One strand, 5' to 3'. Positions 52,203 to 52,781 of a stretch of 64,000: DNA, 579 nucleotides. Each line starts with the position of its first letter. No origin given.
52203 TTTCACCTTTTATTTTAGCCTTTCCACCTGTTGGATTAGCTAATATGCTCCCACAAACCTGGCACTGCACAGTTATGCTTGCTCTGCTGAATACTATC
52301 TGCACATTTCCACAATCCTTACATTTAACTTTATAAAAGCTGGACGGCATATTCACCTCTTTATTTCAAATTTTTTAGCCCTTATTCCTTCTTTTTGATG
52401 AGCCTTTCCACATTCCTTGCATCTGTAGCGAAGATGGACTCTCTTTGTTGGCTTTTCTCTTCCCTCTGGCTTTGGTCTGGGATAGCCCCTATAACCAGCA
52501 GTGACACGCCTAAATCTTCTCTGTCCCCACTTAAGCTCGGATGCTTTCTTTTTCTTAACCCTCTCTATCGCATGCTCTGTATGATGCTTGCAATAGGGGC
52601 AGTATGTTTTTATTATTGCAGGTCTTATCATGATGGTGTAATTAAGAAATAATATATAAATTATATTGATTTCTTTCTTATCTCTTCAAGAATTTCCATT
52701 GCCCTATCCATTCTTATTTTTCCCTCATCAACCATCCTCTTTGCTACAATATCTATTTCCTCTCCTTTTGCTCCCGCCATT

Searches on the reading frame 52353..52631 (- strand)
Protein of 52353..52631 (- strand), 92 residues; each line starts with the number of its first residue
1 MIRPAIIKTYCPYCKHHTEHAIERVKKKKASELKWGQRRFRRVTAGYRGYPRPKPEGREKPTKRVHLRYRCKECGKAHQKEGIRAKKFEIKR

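Call 55: search_protein_families(library=pfam, proteins=[window:52353-52631:-], max_evalue=0.0001)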
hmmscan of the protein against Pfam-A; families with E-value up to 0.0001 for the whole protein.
window:52353-52631:- (92 aa): 1 family
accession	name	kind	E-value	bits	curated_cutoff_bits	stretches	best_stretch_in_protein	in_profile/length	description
PF00935.25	Ribosomal_L44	-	5.8e-30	103.9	25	1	17-90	2-75/76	Ribosomal protein L44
